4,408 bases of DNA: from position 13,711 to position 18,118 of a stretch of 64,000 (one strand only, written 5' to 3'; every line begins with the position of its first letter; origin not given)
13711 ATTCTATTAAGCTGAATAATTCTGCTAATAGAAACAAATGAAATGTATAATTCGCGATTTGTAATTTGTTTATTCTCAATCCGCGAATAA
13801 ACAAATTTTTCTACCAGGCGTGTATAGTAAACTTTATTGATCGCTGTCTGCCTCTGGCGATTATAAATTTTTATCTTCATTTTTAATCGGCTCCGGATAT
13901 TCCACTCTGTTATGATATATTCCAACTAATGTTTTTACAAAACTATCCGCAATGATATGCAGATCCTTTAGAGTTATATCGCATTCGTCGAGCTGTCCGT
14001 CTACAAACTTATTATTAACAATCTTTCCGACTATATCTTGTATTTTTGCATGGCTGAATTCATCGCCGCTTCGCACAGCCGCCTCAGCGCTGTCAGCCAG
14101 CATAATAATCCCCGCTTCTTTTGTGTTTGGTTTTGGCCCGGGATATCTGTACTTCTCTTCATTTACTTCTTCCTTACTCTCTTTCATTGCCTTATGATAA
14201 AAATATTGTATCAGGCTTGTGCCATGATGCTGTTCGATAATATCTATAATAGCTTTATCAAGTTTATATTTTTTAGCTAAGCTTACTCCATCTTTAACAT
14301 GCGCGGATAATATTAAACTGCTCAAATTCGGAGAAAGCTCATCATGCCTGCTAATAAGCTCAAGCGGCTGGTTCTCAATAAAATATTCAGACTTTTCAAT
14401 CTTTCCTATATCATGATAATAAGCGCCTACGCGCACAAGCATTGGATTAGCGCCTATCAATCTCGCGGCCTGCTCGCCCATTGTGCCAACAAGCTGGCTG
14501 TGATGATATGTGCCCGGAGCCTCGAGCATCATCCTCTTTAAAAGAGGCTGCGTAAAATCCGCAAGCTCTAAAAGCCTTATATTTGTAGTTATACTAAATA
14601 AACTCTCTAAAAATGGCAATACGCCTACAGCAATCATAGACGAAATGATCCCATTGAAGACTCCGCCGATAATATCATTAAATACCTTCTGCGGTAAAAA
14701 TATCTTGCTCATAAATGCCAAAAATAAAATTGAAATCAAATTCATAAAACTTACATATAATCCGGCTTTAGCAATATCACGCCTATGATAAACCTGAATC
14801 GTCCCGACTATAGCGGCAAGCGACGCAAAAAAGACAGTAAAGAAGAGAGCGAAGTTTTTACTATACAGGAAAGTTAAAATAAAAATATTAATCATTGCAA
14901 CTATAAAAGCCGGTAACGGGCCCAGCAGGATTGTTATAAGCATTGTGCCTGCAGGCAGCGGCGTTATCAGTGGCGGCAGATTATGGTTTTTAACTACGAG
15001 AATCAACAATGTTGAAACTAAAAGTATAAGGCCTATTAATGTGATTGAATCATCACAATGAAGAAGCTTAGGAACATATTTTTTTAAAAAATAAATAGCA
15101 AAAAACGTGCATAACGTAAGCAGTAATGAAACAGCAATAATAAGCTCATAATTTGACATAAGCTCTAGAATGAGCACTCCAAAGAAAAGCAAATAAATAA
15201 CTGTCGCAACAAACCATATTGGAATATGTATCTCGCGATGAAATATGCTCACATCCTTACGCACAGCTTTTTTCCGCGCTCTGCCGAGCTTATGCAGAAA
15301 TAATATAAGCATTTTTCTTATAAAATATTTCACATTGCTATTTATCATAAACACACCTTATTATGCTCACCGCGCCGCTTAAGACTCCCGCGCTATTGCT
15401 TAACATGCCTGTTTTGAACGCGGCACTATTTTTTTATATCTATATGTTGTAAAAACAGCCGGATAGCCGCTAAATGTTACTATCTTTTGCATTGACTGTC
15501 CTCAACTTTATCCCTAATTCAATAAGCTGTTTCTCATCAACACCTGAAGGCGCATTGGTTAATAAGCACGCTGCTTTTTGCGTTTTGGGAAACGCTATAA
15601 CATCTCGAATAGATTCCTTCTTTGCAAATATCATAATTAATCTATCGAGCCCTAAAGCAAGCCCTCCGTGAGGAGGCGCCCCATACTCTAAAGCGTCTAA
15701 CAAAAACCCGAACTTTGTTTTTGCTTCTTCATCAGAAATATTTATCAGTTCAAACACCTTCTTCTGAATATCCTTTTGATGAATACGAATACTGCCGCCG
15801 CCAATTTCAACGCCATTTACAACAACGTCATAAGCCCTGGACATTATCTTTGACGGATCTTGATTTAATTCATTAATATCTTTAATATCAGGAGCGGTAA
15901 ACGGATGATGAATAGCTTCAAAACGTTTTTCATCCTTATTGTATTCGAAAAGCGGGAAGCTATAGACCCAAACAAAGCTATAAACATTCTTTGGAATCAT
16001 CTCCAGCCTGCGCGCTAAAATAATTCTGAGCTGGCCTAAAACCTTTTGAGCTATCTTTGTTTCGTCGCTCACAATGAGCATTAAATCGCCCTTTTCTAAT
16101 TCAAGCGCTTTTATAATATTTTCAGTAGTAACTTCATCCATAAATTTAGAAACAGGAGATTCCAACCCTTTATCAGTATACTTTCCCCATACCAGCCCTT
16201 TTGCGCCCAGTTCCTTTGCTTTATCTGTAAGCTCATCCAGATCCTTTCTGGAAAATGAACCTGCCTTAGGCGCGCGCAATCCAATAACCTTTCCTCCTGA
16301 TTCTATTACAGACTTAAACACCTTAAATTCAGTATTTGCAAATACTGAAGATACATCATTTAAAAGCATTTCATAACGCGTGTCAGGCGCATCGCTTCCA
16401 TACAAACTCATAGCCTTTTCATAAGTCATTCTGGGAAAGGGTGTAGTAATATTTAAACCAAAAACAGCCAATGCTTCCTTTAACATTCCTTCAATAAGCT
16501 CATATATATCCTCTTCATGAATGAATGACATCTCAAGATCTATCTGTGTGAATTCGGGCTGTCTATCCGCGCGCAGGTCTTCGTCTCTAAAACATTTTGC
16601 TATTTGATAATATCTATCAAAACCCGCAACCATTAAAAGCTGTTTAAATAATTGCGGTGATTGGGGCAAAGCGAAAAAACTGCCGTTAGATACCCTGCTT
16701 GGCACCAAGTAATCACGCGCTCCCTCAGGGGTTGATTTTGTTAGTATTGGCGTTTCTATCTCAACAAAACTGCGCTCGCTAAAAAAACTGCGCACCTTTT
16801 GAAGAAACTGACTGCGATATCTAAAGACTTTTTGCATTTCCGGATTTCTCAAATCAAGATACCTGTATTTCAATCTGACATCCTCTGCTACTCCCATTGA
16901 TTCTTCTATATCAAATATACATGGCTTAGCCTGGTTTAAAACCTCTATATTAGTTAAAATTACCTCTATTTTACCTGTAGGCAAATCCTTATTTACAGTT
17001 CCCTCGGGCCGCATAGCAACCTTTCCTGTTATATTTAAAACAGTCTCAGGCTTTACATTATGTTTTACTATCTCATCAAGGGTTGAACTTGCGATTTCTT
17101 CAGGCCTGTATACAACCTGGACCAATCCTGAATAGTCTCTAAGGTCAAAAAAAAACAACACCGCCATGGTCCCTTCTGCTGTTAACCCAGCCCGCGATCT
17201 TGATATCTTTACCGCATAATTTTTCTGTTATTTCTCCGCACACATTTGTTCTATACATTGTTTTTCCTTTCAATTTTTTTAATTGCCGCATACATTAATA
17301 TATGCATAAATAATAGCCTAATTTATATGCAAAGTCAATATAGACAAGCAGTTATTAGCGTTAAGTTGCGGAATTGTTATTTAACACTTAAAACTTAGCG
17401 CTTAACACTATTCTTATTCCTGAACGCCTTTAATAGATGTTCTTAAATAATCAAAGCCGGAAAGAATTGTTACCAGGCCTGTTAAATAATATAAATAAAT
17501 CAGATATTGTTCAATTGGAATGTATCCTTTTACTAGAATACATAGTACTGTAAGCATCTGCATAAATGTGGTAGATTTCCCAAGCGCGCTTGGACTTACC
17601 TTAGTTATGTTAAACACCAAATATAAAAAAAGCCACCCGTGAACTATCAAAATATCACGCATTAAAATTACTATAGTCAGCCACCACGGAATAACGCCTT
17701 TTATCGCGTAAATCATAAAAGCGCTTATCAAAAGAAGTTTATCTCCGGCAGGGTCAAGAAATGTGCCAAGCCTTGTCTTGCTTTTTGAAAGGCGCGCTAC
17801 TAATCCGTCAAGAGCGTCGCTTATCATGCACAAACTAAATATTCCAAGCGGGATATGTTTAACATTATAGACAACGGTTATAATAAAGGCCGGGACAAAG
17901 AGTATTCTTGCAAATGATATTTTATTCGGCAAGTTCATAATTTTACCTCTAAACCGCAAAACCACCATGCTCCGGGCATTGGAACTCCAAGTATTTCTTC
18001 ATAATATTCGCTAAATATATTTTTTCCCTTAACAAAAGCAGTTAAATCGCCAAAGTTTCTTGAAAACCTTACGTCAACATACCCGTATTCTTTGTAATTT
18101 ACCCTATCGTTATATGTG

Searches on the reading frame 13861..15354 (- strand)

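Call 44: search_protein_families(library=pfam, proteins=[window:13861-15354:-], max_evalue=0.001)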
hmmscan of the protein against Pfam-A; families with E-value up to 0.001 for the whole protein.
window:13861-15354:- (497 aa): 2 families
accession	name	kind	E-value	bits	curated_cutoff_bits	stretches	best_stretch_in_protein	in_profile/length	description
PF07698.17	7TM-7TMR_HD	-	4.1e-31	108.8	29.4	1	72-257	4-190/190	7TM receptor with intracellular HD hydrolase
PF01966.28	HD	-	2e-16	60.8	22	1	282-425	1-115/116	HD domain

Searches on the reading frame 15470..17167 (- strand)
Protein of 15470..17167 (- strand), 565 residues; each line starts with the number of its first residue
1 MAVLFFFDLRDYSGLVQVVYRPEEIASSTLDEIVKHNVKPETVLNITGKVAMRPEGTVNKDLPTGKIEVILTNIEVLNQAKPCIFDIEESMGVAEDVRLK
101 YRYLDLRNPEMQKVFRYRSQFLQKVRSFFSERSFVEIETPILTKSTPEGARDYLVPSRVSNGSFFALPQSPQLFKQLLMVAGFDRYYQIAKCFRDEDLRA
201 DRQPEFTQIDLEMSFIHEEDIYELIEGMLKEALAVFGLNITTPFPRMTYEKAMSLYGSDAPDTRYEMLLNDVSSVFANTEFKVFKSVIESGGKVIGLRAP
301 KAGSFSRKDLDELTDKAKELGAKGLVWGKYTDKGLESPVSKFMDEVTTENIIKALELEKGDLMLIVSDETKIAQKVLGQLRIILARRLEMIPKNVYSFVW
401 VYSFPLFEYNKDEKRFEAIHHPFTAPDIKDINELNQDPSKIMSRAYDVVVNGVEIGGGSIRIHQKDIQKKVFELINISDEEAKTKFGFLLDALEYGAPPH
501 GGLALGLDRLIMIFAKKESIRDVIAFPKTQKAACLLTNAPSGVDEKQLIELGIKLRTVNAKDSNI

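Call 44: search_protein_families(library=pfam, proteins=[window:15470-17167:-], max_evalue=0.001)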
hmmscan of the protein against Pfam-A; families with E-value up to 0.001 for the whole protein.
window:15470-17167:- (565 aa): 3 families
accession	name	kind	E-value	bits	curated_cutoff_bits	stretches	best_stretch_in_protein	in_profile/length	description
PF00152.25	tRNA-synt_2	-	4.1e-124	414.1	25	1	95-530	2-308/308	tRNA synthetases class II (D, K and N)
PF02938.19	GAD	-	1.8e-24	86.2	23.4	1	284-377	1-95/95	GAD domain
PF01336.31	tRNA_anti-codon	-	1.7e-08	34.7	27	1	4-77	17-75/75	OB-fold nucleic acid binding domain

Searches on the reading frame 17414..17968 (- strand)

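Call 44: search_protein_families(library=pfam, proteins=[window:17414-17968:-], max_evalue=0.001)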
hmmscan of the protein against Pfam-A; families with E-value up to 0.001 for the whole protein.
window:17414-17968:- (184 aa): 1 family
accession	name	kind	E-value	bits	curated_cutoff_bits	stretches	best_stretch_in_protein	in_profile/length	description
PF01066.26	CDP-OH_P_transf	-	1.6e-29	103.7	22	1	11-164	1-150/152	CDP-alcohol phosphatidyltransferase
